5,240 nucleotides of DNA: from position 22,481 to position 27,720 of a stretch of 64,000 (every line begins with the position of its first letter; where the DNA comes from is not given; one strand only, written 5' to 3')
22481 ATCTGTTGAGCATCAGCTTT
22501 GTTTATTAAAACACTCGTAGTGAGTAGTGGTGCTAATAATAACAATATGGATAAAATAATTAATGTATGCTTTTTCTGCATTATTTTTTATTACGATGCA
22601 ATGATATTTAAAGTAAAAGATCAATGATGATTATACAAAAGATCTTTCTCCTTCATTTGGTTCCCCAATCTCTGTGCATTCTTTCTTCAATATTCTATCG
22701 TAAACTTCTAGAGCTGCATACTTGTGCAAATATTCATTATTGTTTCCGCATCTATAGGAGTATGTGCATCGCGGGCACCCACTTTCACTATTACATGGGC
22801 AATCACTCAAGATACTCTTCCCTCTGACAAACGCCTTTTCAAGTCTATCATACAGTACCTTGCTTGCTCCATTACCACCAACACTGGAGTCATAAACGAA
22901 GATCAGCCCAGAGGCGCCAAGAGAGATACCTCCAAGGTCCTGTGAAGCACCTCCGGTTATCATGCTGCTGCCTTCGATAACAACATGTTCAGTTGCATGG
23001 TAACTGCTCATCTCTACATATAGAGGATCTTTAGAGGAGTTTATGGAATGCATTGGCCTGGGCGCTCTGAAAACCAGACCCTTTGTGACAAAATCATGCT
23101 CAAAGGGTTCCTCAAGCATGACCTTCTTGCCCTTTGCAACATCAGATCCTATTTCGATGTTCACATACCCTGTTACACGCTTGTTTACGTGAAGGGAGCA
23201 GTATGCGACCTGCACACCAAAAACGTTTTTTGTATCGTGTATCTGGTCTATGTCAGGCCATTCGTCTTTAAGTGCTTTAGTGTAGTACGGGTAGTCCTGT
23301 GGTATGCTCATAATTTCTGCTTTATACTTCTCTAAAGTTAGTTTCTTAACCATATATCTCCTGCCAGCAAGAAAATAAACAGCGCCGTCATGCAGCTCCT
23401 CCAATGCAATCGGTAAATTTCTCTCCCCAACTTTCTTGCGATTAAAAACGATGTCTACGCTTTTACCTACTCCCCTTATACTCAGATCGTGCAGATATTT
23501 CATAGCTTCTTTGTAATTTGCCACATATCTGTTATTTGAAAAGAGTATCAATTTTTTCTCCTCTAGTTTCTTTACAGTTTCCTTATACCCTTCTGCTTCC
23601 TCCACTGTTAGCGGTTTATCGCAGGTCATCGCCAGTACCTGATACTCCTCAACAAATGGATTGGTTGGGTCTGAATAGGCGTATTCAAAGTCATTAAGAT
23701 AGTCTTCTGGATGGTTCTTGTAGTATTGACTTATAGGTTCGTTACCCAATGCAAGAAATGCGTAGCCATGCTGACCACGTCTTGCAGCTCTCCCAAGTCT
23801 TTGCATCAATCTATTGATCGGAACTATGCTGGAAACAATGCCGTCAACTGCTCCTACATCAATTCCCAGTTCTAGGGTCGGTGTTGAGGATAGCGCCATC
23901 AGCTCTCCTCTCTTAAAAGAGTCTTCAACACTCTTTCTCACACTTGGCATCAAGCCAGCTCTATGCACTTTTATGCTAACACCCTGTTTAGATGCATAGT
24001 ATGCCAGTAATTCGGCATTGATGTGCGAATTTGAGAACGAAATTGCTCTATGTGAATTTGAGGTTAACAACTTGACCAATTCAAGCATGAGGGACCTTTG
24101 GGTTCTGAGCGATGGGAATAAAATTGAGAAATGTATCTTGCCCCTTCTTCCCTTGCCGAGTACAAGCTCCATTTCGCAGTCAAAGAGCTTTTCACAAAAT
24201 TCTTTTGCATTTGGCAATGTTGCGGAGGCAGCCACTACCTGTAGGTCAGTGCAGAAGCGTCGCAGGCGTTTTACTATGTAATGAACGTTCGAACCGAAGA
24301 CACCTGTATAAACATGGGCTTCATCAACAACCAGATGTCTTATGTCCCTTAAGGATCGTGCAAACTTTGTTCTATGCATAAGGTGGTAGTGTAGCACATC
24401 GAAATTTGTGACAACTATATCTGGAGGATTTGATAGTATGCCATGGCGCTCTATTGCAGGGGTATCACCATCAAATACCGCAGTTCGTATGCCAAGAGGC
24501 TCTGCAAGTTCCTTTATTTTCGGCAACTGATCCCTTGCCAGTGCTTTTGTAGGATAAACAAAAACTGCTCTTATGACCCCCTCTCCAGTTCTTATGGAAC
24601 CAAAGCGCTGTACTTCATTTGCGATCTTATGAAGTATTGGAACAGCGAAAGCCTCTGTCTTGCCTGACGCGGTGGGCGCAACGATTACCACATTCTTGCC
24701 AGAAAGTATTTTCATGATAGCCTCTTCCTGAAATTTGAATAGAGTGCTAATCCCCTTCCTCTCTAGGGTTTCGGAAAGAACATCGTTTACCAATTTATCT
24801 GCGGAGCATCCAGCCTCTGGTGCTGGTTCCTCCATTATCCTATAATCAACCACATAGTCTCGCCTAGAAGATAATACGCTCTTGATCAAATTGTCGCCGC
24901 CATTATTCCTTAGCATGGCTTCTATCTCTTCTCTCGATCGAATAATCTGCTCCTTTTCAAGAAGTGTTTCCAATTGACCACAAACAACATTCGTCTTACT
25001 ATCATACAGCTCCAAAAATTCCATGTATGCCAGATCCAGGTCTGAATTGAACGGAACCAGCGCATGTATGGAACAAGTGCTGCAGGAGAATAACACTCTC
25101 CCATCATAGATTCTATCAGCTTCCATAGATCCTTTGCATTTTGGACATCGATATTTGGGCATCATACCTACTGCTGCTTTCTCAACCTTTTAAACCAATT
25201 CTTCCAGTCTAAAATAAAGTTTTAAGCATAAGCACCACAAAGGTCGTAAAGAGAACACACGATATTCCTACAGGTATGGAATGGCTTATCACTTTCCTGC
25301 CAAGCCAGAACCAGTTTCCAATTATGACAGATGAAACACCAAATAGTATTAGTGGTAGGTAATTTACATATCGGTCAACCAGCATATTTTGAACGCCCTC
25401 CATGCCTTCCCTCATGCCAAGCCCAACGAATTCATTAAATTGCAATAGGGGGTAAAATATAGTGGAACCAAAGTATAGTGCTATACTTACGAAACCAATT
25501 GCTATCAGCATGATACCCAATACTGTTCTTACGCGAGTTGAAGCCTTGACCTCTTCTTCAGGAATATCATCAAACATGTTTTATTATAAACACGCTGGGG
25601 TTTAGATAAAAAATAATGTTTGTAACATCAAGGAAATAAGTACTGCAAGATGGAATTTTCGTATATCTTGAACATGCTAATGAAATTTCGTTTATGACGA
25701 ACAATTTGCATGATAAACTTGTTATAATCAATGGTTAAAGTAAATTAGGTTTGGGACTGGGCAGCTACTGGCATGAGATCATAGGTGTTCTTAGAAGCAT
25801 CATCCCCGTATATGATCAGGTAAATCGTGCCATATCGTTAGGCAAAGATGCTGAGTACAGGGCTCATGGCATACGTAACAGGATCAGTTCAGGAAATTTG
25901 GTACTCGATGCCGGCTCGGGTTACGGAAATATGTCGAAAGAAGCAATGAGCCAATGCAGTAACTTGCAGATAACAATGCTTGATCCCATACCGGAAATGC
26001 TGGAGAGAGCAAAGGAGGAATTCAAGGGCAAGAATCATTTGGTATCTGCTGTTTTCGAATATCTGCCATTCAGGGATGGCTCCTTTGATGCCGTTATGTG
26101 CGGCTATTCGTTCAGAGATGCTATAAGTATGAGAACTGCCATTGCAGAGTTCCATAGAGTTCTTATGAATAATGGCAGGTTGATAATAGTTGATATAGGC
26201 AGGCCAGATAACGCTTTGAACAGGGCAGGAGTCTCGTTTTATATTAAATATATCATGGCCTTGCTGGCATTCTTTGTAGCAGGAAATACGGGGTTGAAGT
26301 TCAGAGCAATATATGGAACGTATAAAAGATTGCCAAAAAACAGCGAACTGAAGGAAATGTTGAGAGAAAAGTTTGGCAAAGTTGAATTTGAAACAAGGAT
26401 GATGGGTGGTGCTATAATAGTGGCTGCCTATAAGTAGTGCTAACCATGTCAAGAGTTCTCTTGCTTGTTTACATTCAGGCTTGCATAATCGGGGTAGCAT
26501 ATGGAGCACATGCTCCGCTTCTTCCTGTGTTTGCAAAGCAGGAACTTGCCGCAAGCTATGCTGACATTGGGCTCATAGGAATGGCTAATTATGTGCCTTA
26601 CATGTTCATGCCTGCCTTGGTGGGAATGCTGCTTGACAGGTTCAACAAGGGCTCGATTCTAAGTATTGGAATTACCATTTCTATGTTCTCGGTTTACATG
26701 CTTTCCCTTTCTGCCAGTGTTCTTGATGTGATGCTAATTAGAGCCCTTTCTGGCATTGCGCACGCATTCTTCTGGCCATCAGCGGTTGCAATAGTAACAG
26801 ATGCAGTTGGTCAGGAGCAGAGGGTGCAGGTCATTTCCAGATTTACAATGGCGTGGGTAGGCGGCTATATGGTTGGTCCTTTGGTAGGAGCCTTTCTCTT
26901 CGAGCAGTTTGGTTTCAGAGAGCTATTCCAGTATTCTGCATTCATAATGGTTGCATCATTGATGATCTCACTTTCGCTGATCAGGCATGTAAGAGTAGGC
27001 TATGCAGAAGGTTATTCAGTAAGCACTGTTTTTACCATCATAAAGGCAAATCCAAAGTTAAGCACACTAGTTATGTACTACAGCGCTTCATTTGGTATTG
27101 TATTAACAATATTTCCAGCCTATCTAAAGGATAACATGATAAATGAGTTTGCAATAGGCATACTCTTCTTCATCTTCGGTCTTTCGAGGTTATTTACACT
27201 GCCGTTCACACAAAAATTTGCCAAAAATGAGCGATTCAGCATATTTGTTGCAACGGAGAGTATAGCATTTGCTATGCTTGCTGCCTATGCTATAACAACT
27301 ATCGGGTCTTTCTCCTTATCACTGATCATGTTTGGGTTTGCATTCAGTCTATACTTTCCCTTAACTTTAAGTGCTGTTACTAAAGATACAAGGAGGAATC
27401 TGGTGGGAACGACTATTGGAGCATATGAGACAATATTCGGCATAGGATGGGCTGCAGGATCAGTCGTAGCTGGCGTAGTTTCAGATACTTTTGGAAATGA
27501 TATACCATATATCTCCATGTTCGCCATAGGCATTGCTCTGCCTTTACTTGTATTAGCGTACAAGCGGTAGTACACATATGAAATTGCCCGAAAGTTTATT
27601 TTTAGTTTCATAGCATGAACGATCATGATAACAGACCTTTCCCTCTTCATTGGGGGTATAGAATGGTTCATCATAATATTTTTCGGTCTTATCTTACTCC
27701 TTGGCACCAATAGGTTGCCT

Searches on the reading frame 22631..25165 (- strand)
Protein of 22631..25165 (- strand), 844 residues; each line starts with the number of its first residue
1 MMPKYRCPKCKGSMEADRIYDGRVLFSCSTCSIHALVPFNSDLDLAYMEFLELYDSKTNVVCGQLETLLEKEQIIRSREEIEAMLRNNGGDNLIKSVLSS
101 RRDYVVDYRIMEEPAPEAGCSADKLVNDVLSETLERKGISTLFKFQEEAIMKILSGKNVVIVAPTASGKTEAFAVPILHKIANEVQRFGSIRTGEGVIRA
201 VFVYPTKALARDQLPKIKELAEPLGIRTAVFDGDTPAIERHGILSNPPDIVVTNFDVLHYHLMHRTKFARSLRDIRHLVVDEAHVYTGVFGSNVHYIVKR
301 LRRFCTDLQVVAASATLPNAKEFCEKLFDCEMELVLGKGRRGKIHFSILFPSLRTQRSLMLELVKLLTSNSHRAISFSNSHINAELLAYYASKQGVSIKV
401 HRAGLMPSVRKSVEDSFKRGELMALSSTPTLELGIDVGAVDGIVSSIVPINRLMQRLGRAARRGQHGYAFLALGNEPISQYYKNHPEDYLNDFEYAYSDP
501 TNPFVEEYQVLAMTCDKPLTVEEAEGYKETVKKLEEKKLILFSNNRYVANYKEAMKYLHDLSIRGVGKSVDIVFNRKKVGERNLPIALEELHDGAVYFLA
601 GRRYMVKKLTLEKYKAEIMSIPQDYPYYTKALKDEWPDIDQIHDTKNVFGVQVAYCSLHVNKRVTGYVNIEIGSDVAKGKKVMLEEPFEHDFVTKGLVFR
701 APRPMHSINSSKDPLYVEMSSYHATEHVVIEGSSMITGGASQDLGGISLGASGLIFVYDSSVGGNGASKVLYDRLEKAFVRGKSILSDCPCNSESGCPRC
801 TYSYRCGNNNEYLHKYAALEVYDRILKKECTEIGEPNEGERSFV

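Call 80: search_protein_families(library=pfam, proteins=[window:22631-25165:-], max_evalue=0.0001)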
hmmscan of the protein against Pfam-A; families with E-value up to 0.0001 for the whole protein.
window:22631-25165:- (844 aa): 4 families
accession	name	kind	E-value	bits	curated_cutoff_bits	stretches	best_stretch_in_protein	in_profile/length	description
PF00270.35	DEAD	-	1.6e-35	122.8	26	1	144-322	2-166/167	DEAD/DEAH box helicase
PF00271.37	Helicase_C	-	1.3e-13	51.6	23.5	1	363-464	6-110/110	Helicase conserved C-terminal domain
PF09369.15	MZB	-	7.4e-11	43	24.2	1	726-801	2-80/80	MrfA Zn-binding domain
PF04851.21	ResIII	-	1.2e-05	25.7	22.5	1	141-288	3-139/164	Type III restriction enzyme, res subunit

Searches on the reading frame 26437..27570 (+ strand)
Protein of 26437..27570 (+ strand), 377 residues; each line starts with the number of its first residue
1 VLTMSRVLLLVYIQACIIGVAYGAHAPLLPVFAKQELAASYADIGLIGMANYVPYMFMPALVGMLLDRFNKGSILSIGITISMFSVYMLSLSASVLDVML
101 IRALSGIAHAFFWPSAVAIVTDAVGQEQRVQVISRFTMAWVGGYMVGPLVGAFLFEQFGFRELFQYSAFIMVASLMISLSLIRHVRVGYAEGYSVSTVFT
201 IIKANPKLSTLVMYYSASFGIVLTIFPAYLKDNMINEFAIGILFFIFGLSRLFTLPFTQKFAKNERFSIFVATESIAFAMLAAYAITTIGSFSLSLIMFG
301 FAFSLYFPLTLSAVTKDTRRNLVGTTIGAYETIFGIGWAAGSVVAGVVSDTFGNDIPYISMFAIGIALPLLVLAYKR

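Call 80: search_protein_families(library=pfam, proteins=[window:26437-27570:+], max_evalue=0.0001)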
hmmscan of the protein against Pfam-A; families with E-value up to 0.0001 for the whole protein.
window:26437-27570:+ (377 aa): 1 family
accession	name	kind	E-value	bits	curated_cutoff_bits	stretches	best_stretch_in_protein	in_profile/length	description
PF07690.21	MFS_1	-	7.8e-38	130.7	33.4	1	12-341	2-346/347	Major Facilitator Superfamily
